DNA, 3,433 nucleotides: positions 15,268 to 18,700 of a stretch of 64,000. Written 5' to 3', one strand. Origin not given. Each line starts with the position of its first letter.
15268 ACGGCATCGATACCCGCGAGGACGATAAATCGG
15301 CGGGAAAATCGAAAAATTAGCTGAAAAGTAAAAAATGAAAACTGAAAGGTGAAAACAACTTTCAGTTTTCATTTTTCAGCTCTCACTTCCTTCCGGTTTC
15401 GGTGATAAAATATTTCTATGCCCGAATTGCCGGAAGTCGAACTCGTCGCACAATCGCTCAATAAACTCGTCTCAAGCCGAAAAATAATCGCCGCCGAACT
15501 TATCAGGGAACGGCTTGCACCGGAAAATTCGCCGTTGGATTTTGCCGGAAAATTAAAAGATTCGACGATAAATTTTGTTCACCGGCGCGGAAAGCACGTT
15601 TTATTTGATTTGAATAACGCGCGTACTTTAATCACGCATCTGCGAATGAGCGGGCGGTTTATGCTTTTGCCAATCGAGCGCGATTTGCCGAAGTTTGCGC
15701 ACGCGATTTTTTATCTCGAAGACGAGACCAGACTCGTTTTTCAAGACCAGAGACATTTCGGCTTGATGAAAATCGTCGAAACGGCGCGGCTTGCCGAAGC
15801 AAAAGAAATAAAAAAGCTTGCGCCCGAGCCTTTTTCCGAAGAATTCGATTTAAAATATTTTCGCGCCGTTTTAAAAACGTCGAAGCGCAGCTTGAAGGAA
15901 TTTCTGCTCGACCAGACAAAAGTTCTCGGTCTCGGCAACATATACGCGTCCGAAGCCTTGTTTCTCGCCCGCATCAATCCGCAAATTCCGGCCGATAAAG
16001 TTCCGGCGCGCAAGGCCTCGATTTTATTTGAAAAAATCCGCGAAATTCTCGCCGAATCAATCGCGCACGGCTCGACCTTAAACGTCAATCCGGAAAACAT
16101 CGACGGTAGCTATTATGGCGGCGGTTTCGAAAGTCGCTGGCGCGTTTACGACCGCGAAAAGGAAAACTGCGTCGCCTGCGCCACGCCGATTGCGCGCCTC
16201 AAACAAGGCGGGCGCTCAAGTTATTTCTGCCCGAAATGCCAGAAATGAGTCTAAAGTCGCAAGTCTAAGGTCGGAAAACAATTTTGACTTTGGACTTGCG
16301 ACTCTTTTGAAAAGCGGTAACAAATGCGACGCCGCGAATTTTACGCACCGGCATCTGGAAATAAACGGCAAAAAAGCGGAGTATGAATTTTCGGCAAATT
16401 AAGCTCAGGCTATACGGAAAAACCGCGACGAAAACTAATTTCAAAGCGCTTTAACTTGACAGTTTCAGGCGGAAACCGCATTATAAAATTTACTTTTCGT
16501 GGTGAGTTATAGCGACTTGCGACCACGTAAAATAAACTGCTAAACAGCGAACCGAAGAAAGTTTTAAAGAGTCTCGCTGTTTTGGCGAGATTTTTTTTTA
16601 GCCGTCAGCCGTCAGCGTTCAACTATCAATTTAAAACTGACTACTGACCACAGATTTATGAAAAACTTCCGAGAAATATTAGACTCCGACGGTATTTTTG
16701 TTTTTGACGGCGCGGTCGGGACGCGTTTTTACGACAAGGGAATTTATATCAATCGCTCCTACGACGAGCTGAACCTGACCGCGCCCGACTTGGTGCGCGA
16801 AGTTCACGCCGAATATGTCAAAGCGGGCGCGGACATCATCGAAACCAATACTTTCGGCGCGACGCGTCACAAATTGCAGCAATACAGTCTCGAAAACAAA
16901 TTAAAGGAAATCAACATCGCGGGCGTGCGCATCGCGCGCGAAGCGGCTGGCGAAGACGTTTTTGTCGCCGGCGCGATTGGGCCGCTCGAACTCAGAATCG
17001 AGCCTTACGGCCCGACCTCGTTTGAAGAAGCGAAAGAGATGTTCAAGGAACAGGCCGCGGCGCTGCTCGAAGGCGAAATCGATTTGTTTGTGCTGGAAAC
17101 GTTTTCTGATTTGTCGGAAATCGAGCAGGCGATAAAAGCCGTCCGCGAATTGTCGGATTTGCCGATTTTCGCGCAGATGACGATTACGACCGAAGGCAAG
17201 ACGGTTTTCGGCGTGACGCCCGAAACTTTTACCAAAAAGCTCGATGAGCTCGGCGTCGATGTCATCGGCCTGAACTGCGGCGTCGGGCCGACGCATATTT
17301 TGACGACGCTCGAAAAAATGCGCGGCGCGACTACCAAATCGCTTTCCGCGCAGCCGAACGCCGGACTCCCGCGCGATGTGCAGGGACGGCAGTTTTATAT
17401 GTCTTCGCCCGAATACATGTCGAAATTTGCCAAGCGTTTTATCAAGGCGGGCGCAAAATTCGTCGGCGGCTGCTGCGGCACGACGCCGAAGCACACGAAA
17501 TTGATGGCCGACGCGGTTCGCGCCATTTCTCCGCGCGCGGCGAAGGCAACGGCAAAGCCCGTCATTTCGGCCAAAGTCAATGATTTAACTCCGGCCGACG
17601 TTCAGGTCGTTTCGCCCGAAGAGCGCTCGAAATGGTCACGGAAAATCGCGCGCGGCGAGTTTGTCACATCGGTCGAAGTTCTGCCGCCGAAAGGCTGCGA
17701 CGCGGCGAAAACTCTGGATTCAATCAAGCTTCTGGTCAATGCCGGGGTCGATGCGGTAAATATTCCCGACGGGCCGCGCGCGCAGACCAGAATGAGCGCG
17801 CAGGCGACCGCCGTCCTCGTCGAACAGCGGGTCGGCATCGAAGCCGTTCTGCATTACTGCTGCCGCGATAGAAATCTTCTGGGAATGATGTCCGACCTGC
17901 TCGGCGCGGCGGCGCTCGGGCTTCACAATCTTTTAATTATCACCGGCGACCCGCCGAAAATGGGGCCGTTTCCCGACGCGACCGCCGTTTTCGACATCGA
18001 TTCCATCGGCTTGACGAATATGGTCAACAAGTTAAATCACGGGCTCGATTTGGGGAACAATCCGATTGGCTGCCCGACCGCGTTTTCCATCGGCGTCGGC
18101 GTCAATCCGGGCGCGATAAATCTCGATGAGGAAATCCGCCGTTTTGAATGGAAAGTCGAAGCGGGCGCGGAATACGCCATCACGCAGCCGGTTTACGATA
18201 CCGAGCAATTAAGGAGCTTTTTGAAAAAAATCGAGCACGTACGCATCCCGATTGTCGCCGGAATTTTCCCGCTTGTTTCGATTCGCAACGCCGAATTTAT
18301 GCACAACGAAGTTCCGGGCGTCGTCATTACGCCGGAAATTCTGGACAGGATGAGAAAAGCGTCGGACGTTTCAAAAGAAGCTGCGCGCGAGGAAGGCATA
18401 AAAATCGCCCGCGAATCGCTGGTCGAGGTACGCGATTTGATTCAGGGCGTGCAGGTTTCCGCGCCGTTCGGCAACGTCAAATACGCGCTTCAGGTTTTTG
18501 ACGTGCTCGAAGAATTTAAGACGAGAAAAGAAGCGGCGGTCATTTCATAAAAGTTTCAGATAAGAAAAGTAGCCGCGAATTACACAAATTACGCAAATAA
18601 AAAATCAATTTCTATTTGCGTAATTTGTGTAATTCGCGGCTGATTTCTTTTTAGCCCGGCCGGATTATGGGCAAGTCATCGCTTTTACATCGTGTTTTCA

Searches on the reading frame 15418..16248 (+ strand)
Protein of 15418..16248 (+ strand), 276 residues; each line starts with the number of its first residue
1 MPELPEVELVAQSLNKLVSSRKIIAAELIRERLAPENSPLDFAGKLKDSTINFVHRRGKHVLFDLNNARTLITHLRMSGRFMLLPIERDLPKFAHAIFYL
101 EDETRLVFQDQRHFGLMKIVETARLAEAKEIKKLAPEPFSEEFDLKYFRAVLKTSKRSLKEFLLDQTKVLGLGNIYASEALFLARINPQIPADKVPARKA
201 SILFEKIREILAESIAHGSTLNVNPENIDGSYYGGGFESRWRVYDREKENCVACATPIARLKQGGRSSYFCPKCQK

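Call 9: search_protein_families(library=pfam, proteins=[window:15418-16248:+])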
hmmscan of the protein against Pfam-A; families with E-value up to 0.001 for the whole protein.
window:15418-16248:+ (276 aa): 3 families
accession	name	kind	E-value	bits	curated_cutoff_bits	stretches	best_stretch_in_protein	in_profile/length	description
PF01149.29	Fapy_DNA_glyco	-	1e-29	103.9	25.5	1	1-116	1-116/117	Formamidopyrimidine-DNA glycosylase N-terminal domain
PF06831.19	H2TH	-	1.3e-26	92.8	34.7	1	134-220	1-88/93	Formamidopyrimidine-DNA glycosylase H2TH domain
PF06827.20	zf-FPG_IleRS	-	7.8e-08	32.4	21.3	1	251-276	4-29/30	Zinc finger found in FPG and IleRS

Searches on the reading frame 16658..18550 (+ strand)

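Call 9: search_protein_families(library=pfam, proteins=[window:16658-18550:+])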
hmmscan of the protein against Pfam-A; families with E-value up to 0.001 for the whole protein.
window:16658-18550:+ (630 aa): 2 families
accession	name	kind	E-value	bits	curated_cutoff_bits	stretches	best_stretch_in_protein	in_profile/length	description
PF02574.22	S-methyl_trans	-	8.4e-72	242.8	22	1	15-287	2-283/283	Homocysteine S-methyltransferase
PF02219.23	MTHFR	-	1.6e-33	116.7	24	1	328-590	4-259/287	Methylenetetrahydrofolate reductase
